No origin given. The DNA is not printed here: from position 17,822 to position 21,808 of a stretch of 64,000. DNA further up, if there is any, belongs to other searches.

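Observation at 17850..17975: Same leader plus G13 at giant surface-protein gene 2, but 2 nt shorter spacer puts leader and ORF out of frame (OFF or needs G12)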

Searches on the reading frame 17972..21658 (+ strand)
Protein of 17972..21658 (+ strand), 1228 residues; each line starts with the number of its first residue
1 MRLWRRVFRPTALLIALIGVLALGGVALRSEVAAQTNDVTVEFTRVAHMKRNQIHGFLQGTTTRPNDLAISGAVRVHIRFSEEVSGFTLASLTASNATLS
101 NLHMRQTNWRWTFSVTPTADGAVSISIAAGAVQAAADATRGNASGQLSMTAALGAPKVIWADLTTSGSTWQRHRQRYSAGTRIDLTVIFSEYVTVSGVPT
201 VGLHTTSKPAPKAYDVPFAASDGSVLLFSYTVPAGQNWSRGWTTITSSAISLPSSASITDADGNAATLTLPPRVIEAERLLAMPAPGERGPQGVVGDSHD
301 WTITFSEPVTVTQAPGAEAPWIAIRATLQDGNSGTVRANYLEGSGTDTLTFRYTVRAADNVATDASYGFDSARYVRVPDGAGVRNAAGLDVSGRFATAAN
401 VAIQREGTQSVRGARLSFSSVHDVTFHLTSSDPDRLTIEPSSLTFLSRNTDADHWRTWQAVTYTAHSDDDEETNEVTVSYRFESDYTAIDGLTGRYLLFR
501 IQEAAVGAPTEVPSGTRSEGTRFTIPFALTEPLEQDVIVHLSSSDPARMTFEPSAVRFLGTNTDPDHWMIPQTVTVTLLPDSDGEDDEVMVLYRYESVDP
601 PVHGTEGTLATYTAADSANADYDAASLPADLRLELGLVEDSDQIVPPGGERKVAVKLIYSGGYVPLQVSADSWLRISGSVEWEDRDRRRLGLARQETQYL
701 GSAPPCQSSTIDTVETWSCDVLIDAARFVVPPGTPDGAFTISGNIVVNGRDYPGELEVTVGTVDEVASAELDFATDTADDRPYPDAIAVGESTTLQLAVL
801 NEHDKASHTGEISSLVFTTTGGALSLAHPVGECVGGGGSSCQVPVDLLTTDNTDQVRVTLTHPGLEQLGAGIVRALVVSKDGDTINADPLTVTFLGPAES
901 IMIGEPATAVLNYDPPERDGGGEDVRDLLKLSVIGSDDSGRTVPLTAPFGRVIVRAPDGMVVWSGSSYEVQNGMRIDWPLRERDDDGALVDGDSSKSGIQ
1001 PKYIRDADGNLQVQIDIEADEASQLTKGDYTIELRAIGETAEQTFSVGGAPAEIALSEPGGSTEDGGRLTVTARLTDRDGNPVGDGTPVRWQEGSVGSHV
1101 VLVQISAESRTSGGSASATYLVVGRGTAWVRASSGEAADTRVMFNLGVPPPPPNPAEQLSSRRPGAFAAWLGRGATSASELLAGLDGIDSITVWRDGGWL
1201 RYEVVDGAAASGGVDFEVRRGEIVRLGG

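Call 8: search_protein_families(library=pfam, proteins=[window:17972-21658:+], max_evalue=0.01)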
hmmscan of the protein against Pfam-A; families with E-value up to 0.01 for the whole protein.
window:17972-21658:+ (1228 aa): 1 family
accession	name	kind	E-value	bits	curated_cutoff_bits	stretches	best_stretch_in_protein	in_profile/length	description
PF19078.6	Big_12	-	4.2e-13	49.8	27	1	66-141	14-92/102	Bacterial Ig-like domain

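Call 12: find_homologous_proteins(query=window:17972-21658:+)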
Query window:17972-21658:+ (1228 aa): 109 proteins with E <= 0.001 among 8000 candidates.
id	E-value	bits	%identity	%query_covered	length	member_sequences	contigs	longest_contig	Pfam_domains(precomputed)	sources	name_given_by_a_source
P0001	0.0e+0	2737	100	100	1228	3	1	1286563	PF19078.7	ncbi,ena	-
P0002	0.0e+0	2589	95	100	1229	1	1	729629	PF19078.7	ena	-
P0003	0.0e+0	2436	89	100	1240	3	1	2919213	PF19078.7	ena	-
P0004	0.0e+0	2056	78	100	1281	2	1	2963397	PF19078.7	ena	-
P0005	0.0e+0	2046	78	100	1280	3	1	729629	PF19078.7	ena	-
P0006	0.0e+0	2042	77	100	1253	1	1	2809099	PF19078.7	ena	-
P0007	0.0e+0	2023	77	100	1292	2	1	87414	PF19078.7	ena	-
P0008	0.0e+0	2023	59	76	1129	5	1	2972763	PF19078.7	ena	-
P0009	0.0e+0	1931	73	100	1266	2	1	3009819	PF19078.7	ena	-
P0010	0.0e+0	1656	60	76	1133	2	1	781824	PF19078.7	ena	-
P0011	0.0e+0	1637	60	76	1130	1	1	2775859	PF19078.7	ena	-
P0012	0.0e+0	1607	57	78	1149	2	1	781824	PF19078.7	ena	-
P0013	0.0e+0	1598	57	78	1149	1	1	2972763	PF19078.7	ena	-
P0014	0.0e+0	1593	59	78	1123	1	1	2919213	PF19078.7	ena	-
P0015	0.0e+0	1579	58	78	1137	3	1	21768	PF19078.7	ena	-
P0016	0.0e+0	1555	57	79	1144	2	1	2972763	PF19078.7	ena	-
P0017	0.0e+0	1516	57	78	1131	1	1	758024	PF19078.7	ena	-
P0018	0.0e+0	1245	71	68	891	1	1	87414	PF19078.7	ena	-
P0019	1.6e-258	879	38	78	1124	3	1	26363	PF19078.7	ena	-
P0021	2.1e-244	833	38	78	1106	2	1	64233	PF19078.7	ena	-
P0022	1.1e-241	824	39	76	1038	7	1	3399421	PF19078.7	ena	-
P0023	1.4e-238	813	40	78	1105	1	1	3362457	-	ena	-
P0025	1.8e-215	737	37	75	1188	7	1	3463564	PF19078.7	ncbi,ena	-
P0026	1.9e-73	267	33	10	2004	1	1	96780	PF23034.2,PF13750.13,PF19078.7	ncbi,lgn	-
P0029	7.8e-50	188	36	11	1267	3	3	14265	PF24332.2,PF17963.8,PF25292.1,PF19078.7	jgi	jgi:hypothetical protein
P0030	4.5e-49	186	34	28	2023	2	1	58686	PF19078.7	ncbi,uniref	ncbi:MAG TPA: Ig-like domain-containing protein, partial [Chitinophaga sp.]|uniref:Ig-like domain-co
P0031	1.3e-46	178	35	11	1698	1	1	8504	PF17963.8,PF17892.8,PF19078.7,PF19077.7,PF17936.8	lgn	-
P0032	3.4e-44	170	36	26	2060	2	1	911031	PF13585.13,PF01436.28,PF19078.7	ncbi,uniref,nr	ncbi:hypothetical protein EGT74_25050 [Chitinophaga lutea]|uniref:Bacterial Ig-like domain-containin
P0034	1.6e-42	164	35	23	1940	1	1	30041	PF13585.13,PF01436.28,PF19078.7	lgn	-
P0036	5.4e-41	159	38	10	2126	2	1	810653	PF19190.7,PF24514.2,PF19078.7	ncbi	-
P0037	9.1e-41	158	32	11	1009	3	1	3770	PF17963.8,PF13750.13,PF17803.8,PF19078.7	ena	-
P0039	1.3e-39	154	30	24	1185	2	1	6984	PF13205.13,PF18962.8,PF02210.32,PF19078.7,PF00041.28,PF16656.12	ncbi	-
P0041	5.0e-39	152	34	19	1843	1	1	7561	PF13585.13,PF19078.7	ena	-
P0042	9.5e-39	152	32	23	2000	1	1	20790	PF13585.13,PF19078.7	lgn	-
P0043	2.4e-36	144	29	23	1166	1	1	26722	PF16488.11,PF13750.13,PF19078.7,PF00630.26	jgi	jgi:hypothetical protein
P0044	8.9e-36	142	43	5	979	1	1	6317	PF17963.8,PF13750.13,PF17803.8,PF19078.7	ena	-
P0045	4.2e-33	133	33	17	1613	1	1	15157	PF13229.13,PF19078.7,PF05048.20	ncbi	ncbi:MAG: NosD domain-containing protein, partial [Candidatus Hodarchaeota archaeon]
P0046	1.4e-32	131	52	4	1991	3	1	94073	PF10405.16,PF14252.12,PF02012.27,PF19078.7,PF22544.3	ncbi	ncbi:Ig-like domain-containing protein [Pseudomonas sp. SDO524_S393]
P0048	1.2e-31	128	38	11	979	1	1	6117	PF17963.8,PF24063.3,PF13750.13,PF19078.7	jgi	-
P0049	2.0e-30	124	34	11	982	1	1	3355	PF17963.8,PF13750.13,PF17803.8,PF19078.7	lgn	-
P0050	3.1e-30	123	29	20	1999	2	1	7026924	PF10405.16,PF13205.13,PF05926.17,PF14252.12,PF02012.27,PF19078.7,PF22544.3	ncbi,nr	ncbi:Ig-like domain-containing protein [Pseudomonas vanderleydeniana]|nr:Ig-like domain-containing p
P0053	2.7e-29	120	46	6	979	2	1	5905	PF17963.8,PF17803.8,PF19078.7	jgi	jgi:hypothetical protein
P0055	1.8e-27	114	43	7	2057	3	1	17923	PF19190.7,PF19078.7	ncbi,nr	ncbi:MAG: hypothetical protein CMK09_09635 [Ponticaulis sp.]|nr:hypothetical protein [Ponticaulis sp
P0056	1.9e-27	114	34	15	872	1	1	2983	PF18962.8,PF02210.32,PF19078.7,PF00041.28,PF16656.12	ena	-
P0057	1.8e-26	111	30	10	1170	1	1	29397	PF19078.7,PF19077.7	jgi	jgi:hypothetical protein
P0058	5.8e-26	109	34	17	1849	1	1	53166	PF01839.30,PF13517.13,PF19078.7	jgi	-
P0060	6.2e-25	106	34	17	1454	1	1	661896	PF18962.8,PF19078.7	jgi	jgi:hypothetical protein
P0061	9.5e-25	105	43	7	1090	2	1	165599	PF01833.31,PF18962.8,PF19078.7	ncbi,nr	ncbi:Ig-like domain-containing protein [Breznakibacter xylanolyticus]|nr:Ig-like domain-containing p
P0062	1.1e-24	105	39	7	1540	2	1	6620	PF17963.8,PF17892.8,PF13750.13,PF17803.8,PF05345.19,PF19078.7,PF00353.26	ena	-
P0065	4.1e-23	100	34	8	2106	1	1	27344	PF13205.13,PF14252.12,PF02012.27,PF19078.7,PF22544.3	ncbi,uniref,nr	ncbi:Ig-like domain-containing protein [Pseudomonas brassicacearum]|uniref:DUF4347 domain-containing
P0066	2.0e-22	97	31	18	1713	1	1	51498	PF13585.13,PF23592.1,PF00028.24,PF19078.7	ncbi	ncbi:MAG: hypothetical protein Tsb0034_09240 [Ekhidna sp.]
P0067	2.3e-22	97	44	4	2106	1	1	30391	PF13205.13,PF14252.12,PF02012.27,PF19078.7,PF22544.3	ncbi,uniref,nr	ncbi:Ig-like domain-containing protein [Pseudomonas brassicacearum]|uniref:Ig-like domain-containing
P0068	2.0e-21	94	29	24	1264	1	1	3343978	PF19078.7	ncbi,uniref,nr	ncbi:Ig-like domain-containing protein [Bdellovibrio bacteriovorus]|uniref:Ig-like domain-containing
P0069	4.1e-21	93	26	24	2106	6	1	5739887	PF14252.12,PF02012.27,PF19078.7,PF22544.3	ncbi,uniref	ncbi:Ig-like domain-containing protein [Pseudomonas sp. E102]|uniref:Ig-like domain-containing prote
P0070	4.7e-21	93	56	4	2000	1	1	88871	PF14252.12,PF02012.27,PF19078.7,PF22544.3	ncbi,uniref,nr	ncbi:Ig-like domain-containing protein [uncultured Pseudomonas sp.]|uniref:Ig-like domain-containing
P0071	5.6e-21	93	33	8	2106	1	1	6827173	PF14252.12,PF02012.27,PF19078.7,PF22544.3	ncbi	-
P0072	6.1e-21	93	56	4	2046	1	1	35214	PF14252.12,PF02012.27,PF19078.7,PF22544.3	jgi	jgi:hypothetical protein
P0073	6.8e-21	92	56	4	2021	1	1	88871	PF14252.12,PF02012.27,PF19078.7,PF22544.3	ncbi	-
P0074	8.0e-21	92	48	5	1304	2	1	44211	PF19190.7,PF24514.2,PF19078.7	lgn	-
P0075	9.8e-21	92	37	10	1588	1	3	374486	PF01839.30,PF07495.20,PF23034.2,PF15418.13,PF13517.13,PF13750.13,PF16370.12,PF19078.7,PF19077.7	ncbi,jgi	jgi:hypothetical protein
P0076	2.4e-20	91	45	4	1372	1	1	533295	PF13205.13,PF02012.27,PF19078.7,PF22544.3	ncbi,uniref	ncbi:beta strand repeat-containing protein, partial [Pseudomonas chlororaphis]|uniref:beta strand re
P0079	1.7e-18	85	44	5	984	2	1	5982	PF02012.27,PF19078.7,PF22544.3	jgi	jgi:hypothetical protein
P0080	1.9e-18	84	56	4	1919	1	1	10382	PF14252.12,PF19078.7,PF22544.3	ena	-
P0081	2.8e-18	84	56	4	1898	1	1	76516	PF14252.12,PF19078.7,PF22544.3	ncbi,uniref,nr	ncbi:protein of unknown function [Pseudomonas extremaustralis]|uniref:Ig-like domain-containing prot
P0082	4.5e-18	83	56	4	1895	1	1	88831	PF14252.12,PF19078.7,PF22544.3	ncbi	ncbi:hypothetical protein GCM10008969_53150 [Pseudomonas veronii subsp. inensis]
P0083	4.5e-18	83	56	4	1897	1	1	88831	PF14252.12,PF19078.7,PF22544.3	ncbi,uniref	ncbi:Ig-like domain-containing protein [Pseudomonas veronii]|uniref:Ig-like domain-containing protei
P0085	2.6e-17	81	56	4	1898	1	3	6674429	PF14252.12,PF19078.7,PF22544.3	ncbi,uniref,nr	ncbi:Ig-like domain-containing protein [Pseudomonas extremaustralis]|uniref:DUF4347 domain-containin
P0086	2.9e-17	80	56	4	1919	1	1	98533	PF14252.12,PF19078.7,PF22544.3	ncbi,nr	nr:Ig-like domain-containing protein [Pseudomonas extremaustralis]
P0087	3.3e-17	80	56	4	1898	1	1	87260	PF14252.12,PF19078.7,PF22544.3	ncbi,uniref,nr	ncbi:Ig-like domain-containing protein [Pseudomonas extremaustralis]|uniref:Ig-like domain-containin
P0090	1.1e-14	72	32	17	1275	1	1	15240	PF19078.7,PF19077.7,PF17936.8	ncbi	-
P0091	8.8e-14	69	36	15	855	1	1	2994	PF19078.7,PF22544.3,PF14310.13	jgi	jgi:hypothetical protein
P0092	3.1e-13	67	44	5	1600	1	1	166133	PF01839.30,PF13517.13,PF13750.13,PF19078.7,PF19077.7,PF17936.8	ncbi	-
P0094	3.5e-12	64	42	7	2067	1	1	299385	PF17963.8,PF19078.7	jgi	-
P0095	5.0e-12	63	25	38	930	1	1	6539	PF13448.12,PF03160.21,PF19078.7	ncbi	ncbi:MAG: Ig-like domain-containing protein, partial [Leptolyngbyaceae cyanobacterium]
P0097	9.8e-11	59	43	6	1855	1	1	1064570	PF13584.13,PF19078.7,PF00353.26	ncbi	ncbi:hypothetical protein GCM10023339_09910 [Alloalcanivorax gelatiniphagus]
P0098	1.3e-10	58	41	8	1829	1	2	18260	PF19078.7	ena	-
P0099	1.9e-10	58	30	31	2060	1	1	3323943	PF16655.13,PF00395.26,PF19078.7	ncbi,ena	-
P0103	6.9e-9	53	30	10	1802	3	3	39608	PF19078.7,PF19077.7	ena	-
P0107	4.7e-7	47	30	17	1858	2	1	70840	PF19078.7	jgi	jgi:hypothetical protein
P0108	2.0e-6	45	33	20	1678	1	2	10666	PF05345.19,PF14252.12,PF19078.7,PF00353.26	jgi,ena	-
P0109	4.7e-5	40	35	7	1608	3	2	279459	PF19078.7,PF19077.7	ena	-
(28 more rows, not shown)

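Call 15: find_encoding_contigs(protein=P0001, flank=1500, max_places=4)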
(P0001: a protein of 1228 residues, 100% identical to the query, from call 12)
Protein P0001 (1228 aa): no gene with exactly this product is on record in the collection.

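Call 16: find_encoding_contigs(protein=P0002, flank=10000, max_places=4)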
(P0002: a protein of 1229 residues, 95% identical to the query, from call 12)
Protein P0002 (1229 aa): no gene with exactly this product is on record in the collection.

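Call 24: find_encoding_contigs(protein=P0025, flank=3000, max_places=10)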
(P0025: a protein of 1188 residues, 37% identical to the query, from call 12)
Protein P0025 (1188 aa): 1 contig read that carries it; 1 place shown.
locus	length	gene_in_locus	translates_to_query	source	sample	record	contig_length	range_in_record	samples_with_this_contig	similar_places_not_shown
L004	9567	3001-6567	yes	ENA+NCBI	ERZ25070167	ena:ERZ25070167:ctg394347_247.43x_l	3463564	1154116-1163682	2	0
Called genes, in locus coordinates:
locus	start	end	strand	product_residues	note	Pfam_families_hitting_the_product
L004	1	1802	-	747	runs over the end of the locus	PF19864:Radical_SAM_N2, PF04055:Radical_SAM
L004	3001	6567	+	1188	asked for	PF19078:Big_12 (faint)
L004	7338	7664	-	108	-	PF00708:Acylphosphatase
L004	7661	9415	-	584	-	PF01202:SKI, PF13685:Fe-ADH_2 (faint), PF00465:Fe-ADH (weak), PF01761:DHQ_synthase, PF24621:DHQS_C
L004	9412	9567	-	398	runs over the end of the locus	PF01264:Chorismate_synt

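Call 25: find_encoding_contigs(protein=P0003, flank=10000, max_places=4)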
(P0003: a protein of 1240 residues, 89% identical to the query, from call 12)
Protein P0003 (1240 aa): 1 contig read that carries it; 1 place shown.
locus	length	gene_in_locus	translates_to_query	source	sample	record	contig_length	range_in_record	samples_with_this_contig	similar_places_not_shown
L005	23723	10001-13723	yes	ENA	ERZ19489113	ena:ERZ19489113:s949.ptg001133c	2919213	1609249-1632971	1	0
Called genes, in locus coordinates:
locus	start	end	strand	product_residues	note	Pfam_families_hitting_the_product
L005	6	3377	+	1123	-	PF19078:Big_12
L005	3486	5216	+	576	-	PF07969:Amidohydro_3, PF01979:Amidohydro_1 (faint)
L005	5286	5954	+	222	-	-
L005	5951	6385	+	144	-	-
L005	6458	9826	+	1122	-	PF14312:FG-GAP_2 (faint)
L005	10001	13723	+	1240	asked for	PF19078:Big_12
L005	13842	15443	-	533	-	PF01039:Carboxyl_trans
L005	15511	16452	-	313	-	-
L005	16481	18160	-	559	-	PF26686:DUF8575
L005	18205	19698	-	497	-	PF26686:DUF8575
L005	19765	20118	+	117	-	-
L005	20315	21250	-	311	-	PF00296:Bac_luciferase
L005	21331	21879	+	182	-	PF03703:bPH_2, PF24649:DUF7642 (weak)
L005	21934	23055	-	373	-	PF18731:HEPN_Swt1 (faint)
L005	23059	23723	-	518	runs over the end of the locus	PF00501:AMP-binding, PF13193:AMP-binding_C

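Call 26: find_encoding_contigs(protein=P0004, flank=10000, max_places=4)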
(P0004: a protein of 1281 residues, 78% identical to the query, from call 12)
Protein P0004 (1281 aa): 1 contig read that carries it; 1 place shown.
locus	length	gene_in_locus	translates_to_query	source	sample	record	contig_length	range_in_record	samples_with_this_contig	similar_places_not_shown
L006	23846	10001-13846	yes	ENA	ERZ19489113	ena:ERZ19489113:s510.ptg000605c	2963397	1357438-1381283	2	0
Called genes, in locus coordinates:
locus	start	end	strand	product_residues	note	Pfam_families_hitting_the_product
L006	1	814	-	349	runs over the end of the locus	PF00296:Bac_luciferase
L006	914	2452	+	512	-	PF00135:COesterase, PF20434:BD-FAE, PF00326:Peptidase_S9 (weak), PF07859:Abhydrolase_3 (weak)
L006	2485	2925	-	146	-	-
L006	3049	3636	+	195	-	-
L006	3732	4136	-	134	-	-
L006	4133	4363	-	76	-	-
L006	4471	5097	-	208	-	PF01936:NYN (weak)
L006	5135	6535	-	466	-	PF00330:Aconitase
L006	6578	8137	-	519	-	PF00682:HMGL-like, PF22617:HCS_D2, PF08502:LeuA_dimer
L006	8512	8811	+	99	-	PF05015:HigB-like_toxin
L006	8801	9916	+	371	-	PF01381:HTH_3 (faint), PF06114:Peptidase_M78 (weak)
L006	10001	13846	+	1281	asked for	PF19078:Big_12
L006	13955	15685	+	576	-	PF07969:Amidohydro_3, PF01979:Amidohydro_1 (faint)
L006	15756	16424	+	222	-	-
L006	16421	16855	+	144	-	-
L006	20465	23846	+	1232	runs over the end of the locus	PF19078:Big_12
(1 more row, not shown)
